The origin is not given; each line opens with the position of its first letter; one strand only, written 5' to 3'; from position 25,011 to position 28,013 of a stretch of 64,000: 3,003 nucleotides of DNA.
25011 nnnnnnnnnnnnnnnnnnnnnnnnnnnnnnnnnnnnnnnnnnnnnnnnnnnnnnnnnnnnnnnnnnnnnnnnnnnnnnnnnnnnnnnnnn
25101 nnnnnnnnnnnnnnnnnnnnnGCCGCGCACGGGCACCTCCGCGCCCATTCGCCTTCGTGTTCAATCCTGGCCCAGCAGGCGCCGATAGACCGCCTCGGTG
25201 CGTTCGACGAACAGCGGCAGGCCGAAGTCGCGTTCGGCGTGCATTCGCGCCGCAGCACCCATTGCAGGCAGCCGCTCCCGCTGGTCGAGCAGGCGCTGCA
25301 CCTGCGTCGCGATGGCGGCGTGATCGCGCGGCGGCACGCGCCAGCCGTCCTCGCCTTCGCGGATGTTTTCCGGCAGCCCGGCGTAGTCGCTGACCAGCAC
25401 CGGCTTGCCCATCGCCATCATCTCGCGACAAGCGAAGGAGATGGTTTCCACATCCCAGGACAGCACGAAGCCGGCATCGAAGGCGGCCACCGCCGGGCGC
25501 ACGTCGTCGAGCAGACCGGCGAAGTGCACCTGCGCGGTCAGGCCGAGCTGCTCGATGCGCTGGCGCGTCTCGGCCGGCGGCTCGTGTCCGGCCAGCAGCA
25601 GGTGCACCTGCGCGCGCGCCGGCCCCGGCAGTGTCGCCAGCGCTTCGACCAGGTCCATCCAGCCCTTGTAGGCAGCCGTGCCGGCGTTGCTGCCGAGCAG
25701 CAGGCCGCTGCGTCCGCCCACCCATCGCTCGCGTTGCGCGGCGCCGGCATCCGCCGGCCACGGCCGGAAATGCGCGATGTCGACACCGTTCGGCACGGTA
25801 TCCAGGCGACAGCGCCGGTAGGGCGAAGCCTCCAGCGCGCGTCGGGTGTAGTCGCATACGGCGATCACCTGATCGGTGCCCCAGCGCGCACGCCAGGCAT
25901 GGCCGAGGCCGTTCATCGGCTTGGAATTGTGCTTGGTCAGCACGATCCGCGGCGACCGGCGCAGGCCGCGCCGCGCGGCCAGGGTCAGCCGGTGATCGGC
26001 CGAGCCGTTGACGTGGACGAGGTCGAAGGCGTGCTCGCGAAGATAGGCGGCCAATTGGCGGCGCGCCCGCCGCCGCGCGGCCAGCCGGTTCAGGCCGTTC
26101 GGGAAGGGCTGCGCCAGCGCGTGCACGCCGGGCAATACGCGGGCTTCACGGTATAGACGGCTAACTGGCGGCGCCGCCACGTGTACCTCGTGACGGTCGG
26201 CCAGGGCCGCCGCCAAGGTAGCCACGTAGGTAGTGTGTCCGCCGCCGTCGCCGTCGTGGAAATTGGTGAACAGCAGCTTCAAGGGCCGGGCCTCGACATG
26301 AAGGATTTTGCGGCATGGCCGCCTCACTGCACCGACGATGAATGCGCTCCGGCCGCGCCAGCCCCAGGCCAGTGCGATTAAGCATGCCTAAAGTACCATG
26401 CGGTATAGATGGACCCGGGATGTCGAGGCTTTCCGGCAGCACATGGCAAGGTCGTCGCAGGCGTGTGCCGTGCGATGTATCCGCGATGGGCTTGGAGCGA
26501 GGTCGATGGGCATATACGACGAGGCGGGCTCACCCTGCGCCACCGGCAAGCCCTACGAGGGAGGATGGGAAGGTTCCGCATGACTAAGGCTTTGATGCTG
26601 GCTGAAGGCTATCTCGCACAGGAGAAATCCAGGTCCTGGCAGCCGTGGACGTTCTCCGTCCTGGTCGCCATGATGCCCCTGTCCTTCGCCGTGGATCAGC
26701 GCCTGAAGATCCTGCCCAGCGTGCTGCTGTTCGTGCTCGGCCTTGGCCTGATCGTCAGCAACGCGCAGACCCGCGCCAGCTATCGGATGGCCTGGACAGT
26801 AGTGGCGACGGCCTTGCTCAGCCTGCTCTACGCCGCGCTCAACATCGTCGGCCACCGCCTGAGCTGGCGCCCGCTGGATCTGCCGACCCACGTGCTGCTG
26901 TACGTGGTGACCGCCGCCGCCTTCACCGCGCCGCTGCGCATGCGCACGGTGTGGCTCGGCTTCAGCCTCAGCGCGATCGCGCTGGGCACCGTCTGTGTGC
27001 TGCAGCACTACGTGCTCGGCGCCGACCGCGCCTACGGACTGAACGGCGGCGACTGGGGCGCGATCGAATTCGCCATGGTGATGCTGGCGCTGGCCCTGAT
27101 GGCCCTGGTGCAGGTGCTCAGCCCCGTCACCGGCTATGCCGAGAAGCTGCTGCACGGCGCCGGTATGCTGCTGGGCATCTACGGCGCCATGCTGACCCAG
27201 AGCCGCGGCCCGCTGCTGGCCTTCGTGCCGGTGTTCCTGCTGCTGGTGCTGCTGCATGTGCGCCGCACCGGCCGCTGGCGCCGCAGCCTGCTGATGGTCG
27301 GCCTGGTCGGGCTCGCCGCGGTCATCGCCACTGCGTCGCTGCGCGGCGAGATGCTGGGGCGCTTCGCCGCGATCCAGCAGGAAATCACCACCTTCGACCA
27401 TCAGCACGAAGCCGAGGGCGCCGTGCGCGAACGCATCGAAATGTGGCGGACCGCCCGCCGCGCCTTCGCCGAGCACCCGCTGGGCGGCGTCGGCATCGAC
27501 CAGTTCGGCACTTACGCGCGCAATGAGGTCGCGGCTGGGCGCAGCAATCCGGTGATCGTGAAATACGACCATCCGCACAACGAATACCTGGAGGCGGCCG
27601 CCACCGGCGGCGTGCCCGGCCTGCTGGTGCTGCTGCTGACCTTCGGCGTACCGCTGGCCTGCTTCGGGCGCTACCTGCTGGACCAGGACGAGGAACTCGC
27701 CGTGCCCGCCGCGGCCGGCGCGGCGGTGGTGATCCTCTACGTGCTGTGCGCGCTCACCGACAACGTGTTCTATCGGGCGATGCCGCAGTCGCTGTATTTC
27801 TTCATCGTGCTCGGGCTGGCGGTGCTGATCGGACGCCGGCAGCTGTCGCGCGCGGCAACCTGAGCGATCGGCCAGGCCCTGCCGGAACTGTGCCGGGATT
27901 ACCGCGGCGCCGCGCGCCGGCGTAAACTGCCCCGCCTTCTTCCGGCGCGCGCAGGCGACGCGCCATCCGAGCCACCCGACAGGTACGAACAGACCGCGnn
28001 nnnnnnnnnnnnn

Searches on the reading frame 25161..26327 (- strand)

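Call 72: search_protein_families(library=pfam, proteins=[window:25161-26327:-], max_evalue=0.00001)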
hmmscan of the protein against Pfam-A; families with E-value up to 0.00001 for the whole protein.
window:25161-26327:- (388 aa): 4 families
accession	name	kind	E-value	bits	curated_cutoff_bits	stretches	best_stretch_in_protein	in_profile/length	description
PF13439.12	Glyco_transf_4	-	5.4e-26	92.1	28.5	1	29-185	2-169/170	Glycosyltransferase Family 4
PF13692.12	Glyco_trans_1_4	-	1.1e-22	81.3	27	1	219-348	13-141/142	Glycosyl transferases group 1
PF00534.26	Glycos_transf_1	-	1.2e-19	70.9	26.4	1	219-361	26-170/172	Glycosyl transferases group 1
PF13579.12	Glyco_trans_4_4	-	2.2e-11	44.8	29.7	1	29-181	1-158/158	Glycosyl transferase 4-like domain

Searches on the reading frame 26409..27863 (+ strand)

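Call 72: search_protein_families(library=pfam, proteins=[window:26409-27863:+], max_evalue=0.00001)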
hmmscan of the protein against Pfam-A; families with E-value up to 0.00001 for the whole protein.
window:26409-27863:+ (484 aa): 1 family
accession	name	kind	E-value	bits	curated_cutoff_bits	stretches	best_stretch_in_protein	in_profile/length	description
PF04932.20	Wzy_C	-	7.8e-28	97.6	31.7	1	252-409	2-149/149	O-Antigen ligase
